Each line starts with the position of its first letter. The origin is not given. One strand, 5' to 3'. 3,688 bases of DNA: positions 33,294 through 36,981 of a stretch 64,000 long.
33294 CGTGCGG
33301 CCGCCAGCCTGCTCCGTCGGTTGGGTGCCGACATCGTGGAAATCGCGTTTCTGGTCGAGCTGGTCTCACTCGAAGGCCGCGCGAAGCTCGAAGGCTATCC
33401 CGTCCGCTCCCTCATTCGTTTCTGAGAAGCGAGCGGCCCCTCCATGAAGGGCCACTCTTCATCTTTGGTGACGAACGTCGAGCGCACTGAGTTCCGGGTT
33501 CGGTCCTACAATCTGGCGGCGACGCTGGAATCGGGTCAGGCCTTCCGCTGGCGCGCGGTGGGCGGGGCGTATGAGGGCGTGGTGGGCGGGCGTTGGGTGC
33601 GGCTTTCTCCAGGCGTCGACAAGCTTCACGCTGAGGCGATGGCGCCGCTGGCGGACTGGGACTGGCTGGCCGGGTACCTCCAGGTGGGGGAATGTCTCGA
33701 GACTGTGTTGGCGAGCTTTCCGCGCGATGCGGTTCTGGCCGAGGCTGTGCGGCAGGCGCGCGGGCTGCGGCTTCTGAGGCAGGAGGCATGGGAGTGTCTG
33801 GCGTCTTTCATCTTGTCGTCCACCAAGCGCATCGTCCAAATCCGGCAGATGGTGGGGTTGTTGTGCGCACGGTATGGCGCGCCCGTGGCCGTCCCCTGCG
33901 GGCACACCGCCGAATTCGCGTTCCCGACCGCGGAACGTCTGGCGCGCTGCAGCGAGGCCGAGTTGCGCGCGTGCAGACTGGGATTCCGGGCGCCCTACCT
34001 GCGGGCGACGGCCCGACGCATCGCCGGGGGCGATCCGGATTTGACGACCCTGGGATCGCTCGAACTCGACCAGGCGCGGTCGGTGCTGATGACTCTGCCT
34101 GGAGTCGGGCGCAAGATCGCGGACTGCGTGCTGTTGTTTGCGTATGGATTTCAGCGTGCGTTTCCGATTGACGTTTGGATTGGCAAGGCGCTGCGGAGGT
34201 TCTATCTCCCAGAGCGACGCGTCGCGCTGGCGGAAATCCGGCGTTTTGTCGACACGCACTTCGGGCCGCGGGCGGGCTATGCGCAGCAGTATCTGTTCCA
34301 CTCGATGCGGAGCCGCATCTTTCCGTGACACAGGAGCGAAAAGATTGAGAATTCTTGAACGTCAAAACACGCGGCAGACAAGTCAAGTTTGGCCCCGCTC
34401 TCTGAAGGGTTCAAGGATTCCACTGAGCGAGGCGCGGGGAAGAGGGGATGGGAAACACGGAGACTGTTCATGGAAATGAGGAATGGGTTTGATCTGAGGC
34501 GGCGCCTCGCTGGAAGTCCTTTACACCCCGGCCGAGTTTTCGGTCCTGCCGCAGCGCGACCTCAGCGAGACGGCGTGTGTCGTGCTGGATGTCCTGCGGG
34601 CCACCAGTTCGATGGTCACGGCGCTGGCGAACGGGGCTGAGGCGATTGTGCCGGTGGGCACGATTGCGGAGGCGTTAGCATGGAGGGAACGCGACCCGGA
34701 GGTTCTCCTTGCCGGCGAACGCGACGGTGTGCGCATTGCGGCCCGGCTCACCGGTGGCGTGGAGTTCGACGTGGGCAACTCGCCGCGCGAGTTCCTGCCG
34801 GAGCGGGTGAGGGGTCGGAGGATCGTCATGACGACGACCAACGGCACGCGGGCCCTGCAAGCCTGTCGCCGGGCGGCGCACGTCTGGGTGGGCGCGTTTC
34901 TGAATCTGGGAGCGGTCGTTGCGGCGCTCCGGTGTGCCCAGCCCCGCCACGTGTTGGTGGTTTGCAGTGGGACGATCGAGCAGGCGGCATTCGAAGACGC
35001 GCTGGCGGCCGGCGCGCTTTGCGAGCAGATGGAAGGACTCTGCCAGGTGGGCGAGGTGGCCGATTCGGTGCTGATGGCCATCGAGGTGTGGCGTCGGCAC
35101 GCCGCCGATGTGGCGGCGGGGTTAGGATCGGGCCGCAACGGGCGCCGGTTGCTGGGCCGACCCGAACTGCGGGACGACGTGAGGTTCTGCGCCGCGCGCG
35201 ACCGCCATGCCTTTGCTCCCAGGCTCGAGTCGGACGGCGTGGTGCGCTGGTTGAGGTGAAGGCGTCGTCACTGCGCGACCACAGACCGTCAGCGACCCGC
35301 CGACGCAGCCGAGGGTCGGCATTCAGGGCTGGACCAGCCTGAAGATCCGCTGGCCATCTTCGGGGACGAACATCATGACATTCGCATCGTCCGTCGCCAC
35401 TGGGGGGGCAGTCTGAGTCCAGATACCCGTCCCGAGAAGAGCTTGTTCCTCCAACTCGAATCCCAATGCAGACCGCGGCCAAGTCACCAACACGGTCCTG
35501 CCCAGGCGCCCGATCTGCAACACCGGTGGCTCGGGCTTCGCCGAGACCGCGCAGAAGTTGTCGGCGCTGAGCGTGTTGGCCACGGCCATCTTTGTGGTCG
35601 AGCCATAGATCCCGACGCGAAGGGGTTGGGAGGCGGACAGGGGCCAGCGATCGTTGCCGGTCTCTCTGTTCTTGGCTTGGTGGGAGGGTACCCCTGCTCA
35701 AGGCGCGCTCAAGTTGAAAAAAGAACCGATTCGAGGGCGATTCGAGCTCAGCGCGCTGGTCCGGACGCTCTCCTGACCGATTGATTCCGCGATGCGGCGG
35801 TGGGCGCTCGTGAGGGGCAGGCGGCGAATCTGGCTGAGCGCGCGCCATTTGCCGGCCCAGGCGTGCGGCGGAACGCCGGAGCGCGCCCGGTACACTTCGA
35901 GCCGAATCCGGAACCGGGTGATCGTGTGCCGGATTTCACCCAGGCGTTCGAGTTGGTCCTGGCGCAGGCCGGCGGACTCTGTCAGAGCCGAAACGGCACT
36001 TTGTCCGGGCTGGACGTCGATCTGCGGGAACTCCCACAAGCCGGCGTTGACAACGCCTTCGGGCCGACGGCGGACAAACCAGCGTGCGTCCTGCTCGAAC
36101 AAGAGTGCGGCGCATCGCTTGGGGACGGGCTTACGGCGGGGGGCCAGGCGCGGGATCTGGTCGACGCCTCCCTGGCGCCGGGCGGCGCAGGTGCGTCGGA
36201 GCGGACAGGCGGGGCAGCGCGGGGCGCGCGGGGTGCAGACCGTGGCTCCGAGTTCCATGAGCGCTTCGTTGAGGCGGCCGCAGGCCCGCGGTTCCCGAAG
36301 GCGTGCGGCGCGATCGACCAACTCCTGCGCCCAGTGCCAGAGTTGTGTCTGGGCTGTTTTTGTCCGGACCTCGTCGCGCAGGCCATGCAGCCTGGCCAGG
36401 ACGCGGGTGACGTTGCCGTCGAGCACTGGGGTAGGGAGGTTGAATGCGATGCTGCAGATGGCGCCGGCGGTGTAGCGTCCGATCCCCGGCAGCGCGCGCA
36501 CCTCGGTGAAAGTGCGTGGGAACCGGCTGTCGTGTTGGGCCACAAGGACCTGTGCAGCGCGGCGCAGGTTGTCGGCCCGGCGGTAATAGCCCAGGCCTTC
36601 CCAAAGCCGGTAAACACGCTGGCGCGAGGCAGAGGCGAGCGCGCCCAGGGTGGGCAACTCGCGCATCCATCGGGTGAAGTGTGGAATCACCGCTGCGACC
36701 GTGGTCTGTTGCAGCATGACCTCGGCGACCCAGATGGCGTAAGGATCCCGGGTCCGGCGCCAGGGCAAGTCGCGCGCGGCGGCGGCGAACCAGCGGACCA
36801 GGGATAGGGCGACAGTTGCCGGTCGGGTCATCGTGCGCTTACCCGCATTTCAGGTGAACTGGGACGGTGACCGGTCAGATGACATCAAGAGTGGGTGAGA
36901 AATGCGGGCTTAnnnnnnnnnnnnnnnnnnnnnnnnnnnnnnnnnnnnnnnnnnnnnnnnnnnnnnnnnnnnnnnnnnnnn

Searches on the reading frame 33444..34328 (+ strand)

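Call 12: search_protein_families(library=pfam, proteins=[window:33444-34328:+])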
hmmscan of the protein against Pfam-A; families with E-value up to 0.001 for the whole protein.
window:33444-34328:+ (294 aa): 3 families
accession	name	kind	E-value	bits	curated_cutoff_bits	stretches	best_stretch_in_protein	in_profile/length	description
PF07934.18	OGG_N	-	4.2e-14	53.1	23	1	20-119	7-115/115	8-oxoguanine DNA glycosylase, N-terminal domain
PF00730.31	HhH-GPD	-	3.5e-08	34.2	26.2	1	121-259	2-92/108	HhH-GPD superfamily base excision DNA repair protein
PF00633.29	HHH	-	0.00051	20.2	24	0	215-232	13-30/30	Helix-hairpin-helix motif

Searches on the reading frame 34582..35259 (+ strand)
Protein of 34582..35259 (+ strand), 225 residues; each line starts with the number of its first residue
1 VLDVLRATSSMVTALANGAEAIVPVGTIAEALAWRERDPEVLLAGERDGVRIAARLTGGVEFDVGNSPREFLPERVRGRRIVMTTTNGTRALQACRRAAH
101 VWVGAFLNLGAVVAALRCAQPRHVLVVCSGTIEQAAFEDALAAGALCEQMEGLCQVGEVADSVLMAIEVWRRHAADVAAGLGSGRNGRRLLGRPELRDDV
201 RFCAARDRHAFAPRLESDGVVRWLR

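Call 12: search_protein_families(library=pfam, proteins=[window:34582-35259:+])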
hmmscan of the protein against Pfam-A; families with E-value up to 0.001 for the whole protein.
window:34582-35259:+ (225 aa): 1 family
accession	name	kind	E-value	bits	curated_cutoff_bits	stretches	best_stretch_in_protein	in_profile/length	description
PF04029.19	2-ph_phosp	-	3.5e-59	200.1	26.4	1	2-216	19-224/226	2-phosphosulpholactate phosphatase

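Call 79: find_encoding_contigs(protein=window:34582-35259:+, flank=2500, max_places=4)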
Protein window:34582-35259:+ (225 aa): no gene with exactly this product is on record in the collection.

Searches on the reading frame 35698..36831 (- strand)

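Call 48: search_protein_families(library=pfam, proteins=[window:35698-36831:-], max_evalue=0.00001)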
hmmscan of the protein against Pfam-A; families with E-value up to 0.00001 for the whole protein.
window:35698-36831:- (377 aa): 3 families
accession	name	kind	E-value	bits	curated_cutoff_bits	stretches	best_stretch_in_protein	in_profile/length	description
PF00730.31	HhH-GPD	-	5.5e-21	75.4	26.2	1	35-168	1-106/108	HhH-GPD superfamily base excision DNA repair protein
PF14815.12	NUDIX_4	-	4.1e-19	68.9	35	1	241-349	2-112/113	NUDIX domain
PF00633.29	HHH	-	1.6e-06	28.1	24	1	100-128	2-30/30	Helix-hairpin-helix motif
